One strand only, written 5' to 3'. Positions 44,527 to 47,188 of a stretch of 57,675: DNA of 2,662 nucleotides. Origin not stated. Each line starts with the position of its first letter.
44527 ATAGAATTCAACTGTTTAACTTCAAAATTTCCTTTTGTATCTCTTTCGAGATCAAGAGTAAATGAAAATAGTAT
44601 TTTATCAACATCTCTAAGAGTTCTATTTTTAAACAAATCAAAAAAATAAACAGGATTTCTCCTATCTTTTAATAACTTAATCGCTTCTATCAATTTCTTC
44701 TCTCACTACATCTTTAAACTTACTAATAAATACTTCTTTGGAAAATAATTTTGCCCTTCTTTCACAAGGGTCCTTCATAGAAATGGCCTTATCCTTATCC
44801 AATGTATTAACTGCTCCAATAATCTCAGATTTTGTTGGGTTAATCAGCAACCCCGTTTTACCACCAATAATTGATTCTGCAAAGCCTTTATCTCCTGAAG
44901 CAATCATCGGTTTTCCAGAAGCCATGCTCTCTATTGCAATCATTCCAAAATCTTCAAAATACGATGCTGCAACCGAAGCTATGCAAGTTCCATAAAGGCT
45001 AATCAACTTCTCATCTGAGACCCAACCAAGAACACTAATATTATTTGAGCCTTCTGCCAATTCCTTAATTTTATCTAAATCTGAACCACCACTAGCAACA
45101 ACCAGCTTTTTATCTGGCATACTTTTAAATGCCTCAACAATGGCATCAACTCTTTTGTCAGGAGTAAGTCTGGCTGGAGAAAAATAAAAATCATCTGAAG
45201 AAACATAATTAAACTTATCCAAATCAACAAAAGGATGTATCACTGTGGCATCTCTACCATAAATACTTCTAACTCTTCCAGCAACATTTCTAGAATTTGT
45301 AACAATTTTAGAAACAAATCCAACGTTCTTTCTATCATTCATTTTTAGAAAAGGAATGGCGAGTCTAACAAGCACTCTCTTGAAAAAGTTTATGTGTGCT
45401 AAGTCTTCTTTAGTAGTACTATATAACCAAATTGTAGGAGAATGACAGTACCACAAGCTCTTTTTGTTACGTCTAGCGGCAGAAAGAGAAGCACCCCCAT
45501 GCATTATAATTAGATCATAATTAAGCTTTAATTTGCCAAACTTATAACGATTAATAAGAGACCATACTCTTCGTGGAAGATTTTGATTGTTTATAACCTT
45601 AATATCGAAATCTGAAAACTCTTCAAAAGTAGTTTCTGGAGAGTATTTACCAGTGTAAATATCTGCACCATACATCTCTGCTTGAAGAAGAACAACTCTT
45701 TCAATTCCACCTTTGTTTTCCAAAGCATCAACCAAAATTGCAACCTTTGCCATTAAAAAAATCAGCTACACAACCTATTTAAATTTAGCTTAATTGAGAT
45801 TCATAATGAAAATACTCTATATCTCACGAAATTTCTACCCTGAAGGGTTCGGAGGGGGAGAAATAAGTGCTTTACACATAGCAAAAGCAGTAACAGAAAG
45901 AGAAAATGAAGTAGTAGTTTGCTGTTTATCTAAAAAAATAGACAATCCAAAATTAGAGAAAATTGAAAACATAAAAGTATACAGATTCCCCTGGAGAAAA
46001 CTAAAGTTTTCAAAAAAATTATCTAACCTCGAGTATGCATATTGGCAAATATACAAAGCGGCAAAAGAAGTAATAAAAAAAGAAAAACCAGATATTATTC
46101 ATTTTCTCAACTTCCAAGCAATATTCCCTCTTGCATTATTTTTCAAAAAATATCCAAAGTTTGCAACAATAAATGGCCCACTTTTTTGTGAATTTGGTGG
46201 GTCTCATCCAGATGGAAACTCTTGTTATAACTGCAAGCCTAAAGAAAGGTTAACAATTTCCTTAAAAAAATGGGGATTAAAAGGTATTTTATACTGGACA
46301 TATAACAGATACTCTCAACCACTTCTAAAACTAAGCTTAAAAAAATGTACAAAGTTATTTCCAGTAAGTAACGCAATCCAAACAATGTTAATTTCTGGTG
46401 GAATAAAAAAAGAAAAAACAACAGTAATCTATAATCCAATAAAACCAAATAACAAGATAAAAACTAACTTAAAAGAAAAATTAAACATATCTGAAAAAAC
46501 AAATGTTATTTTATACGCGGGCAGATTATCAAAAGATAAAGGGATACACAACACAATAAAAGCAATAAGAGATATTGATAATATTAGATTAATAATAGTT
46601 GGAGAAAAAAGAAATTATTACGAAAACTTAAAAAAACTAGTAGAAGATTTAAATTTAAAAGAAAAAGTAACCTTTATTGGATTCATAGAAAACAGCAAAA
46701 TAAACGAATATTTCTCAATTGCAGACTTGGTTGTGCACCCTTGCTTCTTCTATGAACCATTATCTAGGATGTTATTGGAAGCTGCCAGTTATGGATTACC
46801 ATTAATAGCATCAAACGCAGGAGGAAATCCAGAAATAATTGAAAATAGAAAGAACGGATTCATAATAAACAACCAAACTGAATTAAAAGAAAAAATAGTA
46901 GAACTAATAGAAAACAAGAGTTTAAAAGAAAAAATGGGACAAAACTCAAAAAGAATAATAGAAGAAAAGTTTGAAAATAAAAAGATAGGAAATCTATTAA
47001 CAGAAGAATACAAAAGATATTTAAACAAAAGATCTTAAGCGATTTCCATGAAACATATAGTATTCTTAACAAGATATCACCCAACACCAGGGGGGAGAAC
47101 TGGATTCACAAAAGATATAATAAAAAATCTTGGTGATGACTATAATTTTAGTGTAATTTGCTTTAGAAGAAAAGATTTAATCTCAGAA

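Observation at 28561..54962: AglB N-glycosylation locus with built-in phosphonate biosynthesis: candidate phosphono-N-glycan system in a DPANN archaeon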

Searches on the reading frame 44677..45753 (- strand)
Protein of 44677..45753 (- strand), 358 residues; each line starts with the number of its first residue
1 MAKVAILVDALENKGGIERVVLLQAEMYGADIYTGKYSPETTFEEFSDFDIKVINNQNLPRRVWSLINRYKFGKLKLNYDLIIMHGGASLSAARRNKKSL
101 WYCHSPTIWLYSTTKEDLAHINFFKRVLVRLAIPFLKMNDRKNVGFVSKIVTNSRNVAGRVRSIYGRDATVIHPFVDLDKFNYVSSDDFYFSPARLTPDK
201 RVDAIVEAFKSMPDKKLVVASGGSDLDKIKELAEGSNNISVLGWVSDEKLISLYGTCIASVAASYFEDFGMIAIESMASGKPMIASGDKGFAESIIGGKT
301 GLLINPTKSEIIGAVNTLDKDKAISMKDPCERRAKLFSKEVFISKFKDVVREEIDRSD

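Call 4: search_protein_families(library=pfam, proteins=[window:44677-45753:-], max_evalue=0.001)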
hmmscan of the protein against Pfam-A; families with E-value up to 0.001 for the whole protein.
window:44677-45753:- (358 aa): 3 families
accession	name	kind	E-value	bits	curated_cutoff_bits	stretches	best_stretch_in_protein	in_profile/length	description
PF00534.26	Glycos_transf_1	-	2e-24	86.5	26.4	1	186-322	14-159/172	Glycosyl transferases group 1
PF13692.12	Glyco_trans_1_4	-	7.4e-18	65.6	27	1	194-318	8-139/142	Glycosyl transferases group 1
PF13439.12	Glyco_transf_4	-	3.4e-09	37.4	28.5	1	15-180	2-170/170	Glycosyltransferase Family 4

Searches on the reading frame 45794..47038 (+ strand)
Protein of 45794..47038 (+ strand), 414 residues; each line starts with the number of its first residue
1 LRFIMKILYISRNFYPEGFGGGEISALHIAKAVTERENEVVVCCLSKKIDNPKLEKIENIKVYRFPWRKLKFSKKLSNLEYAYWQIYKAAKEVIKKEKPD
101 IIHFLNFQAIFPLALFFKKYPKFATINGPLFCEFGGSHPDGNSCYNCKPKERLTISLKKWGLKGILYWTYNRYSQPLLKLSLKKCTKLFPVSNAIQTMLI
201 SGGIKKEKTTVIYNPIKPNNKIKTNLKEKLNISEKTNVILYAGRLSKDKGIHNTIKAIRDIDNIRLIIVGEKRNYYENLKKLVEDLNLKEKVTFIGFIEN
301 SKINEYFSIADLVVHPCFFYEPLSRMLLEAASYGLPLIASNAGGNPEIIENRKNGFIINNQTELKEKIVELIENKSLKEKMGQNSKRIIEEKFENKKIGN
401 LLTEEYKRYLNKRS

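Call 4: search_protein_families(library=pfam, proteins=[window:45794-47038:+], max_evalue=0.001)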
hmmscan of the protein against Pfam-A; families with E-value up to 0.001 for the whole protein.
window:45794-47038:+ (414 aa): 7 families
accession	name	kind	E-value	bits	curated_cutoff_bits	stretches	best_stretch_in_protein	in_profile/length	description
PF00534.26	Glycos_transf_1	-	4.1e-42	144.1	26.4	1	224-387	3-171/172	Glycosyl transferases group 1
PF13692.12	Glyco_trans_1_4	-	5.9e-30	104.8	27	1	237-374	2-142/142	Glycosyl transferases group 1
PF13439.12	Glyco_transf_4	-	4.4e-16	59.8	28.5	1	19-218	1-168/170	Glycosyltransferase Family 4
PF13524.12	Glyco_trans_1_2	-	1.4e-06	28.7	25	1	254-393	5-133/144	Glycosyl transferase-like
PF13579.12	Glyco_trans_4_4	-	7.3e-05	23.6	29.7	1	20-214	1-157/158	Glycosyl transferase 4-like domain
PF13477.12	Glyco_trans_4_2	-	8.3e-05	23.2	23.4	1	24-127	11-107/139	Glycosyl transferase 4-like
PF20706.3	GT4-conflict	-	8.3e-05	22.2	26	1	230-375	192-340/385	Family 4 Glycosyltransferase in conflict systems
